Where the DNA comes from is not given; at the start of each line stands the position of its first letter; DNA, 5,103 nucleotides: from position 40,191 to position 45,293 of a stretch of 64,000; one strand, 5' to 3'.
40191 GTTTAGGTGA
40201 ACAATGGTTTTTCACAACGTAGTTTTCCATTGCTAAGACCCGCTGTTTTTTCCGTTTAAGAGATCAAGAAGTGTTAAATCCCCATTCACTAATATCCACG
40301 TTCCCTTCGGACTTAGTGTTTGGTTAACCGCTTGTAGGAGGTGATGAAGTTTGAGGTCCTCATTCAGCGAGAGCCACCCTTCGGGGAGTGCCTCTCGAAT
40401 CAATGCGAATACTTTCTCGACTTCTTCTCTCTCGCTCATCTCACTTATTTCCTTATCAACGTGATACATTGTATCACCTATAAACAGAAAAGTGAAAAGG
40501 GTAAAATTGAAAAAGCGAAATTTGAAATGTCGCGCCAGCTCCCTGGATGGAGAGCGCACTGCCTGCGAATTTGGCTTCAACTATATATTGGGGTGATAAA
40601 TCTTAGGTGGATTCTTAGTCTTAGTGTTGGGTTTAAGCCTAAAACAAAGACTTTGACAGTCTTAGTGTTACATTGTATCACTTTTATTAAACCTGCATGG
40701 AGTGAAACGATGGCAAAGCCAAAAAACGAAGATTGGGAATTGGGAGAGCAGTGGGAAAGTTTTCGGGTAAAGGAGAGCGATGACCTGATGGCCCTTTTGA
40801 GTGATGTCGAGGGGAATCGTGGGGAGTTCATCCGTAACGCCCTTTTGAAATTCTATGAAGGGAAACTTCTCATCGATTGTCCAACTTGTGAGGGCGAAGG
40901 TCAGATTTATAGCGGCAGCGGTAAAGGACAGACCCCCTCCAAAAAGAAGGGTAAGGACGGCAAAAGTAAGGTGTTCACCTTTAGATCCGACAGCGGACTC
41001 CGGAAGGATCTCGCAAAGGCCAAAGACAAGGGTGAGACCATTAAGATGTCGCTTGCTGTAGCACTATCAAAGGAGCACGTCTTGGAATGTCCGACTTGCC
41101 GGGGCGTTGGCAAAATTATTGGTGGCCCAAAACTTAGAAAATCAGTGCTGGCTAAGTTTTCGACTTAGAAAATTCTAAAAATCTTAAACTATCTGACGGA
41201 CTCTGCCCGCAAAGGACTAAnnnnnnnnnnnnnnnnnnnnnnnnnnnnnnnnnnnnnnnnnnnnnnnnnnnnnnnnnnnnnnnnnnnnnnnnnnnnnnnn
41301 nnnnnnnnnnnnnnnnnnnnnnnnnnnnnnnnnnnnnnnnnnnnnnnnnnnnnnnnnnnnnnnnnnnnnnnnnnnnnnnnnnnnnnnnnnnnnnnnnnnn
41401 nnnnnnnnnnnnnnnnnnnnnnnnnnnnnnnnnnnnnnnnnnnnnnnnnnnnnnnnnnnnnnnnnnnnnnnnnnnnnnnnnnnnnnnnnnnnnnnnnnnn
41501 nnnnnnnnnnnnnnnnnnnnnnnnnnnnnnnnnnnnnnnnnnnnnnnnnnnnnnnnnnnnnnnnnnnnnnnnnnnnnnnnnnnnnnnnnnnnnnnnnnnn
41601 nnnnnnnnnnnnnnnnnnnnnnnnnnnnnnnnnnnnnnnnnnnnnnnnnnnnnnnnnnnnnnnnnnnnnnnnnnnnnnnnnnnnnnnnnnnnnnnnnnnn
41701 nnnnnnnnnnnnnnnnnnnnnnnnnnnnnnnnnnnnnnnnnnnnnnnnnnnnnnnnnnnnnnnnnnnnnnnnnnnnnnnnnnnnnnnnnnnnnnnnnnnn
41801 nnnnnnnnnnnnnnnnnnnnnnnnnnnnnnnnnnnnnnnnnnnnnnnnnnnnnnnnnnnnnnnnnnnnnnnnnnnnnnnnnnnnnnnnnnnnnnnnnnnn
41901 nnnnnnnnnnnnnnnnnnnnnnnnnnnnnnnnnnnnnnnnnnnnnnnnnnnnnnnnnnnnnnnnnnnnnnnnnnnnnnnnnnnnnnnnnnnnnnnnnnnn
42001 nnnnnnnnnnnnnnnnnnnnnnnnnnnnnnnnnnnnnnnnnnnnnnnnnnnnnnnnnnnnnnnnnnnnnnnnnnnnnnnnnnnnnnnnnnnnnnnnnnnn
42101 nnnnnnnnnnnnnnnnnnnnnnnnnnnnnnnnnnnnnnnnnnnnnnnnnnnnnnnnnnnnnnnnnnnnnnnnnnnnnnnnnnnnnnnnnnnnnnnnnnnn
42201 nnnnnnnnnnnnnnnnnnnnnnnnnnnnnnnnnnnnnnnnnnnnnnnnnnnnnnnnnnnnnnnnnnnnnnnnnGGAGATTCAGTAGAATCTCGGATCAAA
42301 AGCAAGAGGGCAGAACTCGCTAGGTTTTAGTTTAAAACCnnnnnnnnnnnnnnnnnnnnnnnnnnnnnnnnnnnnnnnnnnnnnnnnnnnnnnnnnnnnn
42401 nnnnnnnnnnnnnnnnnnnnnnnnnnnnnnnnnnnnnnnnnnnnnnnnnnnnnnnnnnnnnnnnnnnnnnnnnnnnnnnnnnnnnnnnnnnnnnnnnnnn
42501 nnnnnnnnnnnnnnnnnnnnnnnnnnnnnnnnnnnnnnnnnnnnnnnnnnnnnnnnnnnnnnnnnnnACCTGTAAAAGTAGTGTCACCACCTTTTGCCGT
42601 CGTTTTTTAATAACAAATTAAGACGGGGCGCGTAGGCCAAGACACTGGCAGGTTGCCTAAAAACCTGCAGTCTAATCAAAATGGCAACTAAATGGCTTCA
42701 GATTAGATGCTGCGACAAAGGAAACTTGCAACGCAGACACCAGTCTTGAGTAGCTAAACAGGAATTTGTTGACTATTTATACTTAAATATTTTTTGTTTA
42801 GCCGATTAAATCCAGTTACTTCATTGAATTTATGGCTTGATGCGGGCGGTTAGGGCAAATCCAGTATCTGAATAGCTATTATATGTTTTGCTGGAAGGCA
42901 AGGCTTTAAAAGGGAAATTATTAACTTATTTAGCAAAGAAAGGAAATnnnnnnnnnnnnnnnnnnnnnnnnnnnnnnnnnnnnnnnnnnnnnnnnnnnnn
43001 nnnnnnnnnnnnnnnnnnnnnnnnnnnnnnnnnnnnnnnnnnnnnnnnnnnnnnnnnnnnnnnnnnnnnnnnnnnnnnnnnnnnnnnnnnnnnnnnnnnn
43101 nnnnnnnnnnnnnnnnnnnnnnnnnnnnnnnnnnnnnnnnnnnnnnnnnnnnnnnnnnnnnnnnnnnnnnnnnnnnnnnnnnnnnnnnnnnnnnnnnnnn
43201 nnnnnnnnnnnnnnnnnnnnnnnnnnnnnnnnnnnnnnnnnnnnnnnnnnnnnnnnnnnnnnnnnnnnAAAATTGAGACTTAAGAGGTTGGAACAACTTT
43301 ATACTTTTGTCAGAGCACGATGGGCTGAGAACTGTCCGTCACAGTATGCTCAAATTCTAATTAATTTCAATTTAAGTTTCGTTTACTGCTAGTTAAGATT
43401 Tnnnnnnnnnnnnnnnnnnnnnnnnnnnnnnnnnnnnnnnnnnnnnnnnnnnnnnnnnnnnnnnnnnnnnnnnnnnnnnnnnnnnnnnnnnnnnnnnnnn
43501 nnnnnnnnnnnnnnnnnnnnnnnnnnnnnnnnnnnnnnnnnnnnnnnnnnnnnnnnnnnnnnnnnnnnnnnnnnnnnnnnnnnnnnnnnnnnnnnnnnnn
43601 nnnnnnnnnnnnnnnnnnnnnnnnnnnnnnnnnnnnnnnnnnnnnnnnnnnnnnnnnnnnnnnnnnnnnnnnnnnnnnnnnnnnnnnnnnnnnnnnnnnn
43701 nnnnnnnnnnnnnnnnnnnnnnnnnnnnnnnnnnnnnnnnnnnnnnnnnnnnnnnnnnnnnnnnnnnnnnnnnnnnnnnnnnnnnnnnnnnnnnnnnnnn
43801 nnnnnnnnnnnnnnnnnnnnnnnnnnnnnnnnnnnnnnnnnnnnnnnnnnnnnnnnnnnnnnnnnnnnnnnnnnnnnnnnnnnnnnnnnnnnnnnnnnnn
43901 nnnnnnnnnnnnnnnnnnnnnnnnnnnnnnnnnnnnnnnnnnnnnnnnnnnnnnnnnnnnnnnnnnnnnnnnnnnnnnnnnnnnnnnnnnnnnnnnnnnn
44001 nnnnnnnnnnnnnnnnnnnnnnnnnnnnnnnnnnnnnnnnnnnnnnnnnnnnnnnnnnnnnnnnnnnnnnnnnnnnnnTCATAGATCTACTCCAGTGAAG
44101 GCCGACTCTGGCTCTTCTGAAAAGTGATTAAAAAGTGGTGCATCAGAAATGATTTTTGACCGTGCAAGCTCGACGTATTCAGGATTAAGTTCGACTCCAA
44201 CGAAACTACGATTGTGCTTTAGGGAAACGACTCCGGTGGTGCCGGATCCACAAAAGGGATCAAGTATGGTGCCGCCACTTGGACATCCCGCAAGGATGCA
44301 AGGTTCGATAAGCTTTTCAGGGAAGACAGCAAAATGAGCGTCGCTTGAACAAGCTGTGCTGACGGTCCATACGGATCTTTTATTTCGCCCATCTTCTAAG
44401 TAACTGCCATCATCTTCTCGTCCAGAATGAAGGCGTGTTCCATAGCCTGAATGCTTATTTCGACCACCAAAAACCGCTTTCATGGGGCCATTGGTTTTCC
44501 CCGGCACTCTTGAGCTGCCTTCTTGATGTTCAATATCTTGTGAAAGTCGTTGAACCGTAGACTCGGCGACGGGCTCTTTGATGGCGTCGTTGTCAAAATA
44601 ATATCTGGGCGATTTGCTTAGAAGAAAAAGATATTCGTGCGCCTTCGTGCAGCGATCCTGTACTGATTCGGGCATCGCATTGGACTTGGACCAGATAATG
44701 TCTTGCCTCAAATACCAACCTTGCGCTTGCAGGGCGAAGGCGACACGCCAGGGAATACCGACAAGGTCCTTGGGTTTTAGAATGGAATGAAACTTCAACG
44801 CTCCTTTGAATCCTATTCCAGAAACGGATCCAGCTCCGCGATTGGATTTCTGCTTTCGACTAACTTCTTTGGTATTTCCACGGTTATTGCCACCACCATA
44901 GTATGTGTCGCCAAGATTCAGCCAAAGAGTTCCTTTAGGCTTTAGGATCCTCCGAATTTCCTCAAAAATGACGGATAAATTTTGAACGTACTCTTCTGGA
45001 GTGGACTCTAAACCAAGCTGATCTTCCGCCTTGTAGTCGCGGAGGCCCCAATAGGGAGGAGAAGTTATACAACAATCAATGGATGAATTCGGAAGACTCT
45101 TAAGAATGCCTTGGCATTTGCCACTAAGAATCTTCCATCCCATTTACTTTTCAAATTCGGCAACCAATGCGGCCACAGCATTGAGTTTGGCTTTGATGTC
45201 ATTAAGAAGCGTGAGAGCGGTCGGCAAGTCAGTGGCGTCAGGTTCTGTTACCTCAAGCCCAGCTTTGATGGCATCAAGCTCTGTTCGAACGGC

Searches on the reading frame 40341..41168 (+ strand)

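Call 63: search_protein_families(library=pfam, proteins=[window:40341-41168:+], max_evalue=0.01)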
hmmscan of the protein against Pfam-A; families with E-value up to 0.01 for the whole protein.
window:40341-41168:+ (275 aa): 3 families
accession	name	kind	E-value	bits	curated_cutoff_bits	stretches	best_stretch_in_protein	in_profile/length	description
PF21002.2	TMEM106_N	-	4.7e-06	27.5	24.5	0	157-192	34-69/91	Transmembrane protein 106 N-terminal region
PF00684.25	DnaJ_CXXCXGXG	-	0.00051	20.7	32.7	0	179-190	43-54/65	DnaJ central domain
PF15777.11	Anti-TRAP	-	0.0033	17.8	32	0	247-259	30-42/59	Tryptophan RNA-binding attenuator protein inhibitory protein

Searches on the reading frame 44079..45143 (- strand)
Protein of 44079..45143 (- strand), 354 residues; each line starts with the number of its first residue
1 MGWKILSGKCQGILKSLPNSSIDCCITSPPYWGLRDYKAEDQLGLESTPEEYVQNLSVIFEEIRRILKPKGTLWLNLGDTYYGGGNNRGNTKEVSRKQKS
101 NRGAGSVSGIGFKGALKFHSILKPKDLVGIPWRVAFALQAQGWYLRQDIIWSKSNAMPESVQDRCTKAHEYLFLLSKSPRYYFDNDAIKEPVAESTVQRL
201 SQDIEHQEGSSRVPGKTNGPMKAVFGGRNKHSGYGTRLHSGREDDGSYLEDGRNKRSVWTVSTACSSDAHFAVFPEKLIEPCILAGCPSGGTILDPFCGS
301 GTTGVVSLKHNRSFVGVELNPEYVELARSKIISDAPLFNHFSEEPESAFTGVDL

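Call 50: search_protein_families(library=phrogs, proteins=[window:44079-45143:-], max_evalue=0.001)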
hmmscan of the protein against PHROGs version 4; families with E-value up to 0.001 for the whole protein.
window:44079-45143:- (354 aa): 13 families
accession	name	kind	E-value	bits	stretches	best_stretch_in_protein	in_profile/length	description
phrog_67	-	other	5.4e-72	244.9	1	2-338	123-350/743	DNA methyltransferase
phrog_498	-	other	1.8e-22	80.6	1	137-331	289-420/633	DNA methyltransferase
phrog_12517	-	unknown function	1e-17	65.3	2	266-331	82-147/316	-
phrog_3008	-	other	2.3e-17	64.1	1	248-332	124-212/244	DNA methyltransferase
phrog_23148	-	unknown function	1.4e-10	42.4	1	267-336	82-151/165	-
phrog_6025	-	other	3e-10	41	1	4-161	13-118/192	DNA methyltransferase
phrog_18146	-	other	1.1e-09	38.8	1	288-321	68-101/452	DNA methyltransferase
phrog_18293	-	other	1e-08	36.1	1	264-331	40-107/119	methyltransferase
phrog_8769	-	other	3.8e-07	30.9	1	289-331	11-53/71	methyltransferase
phrog_16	-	DNA, RNA and nucleotide metabolism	5.2e-05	22.6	1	278-326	856-904/986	DNA helicase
phrog_6952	-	other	0.00024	22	1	272-325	116-169/181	DNA methyltransferase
phrog_23085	-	unknown function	0.00054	20.6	1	267-328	37-102/138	-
phrog_12862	-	unknown function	0.00085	20.2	0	4-52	4-51/149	-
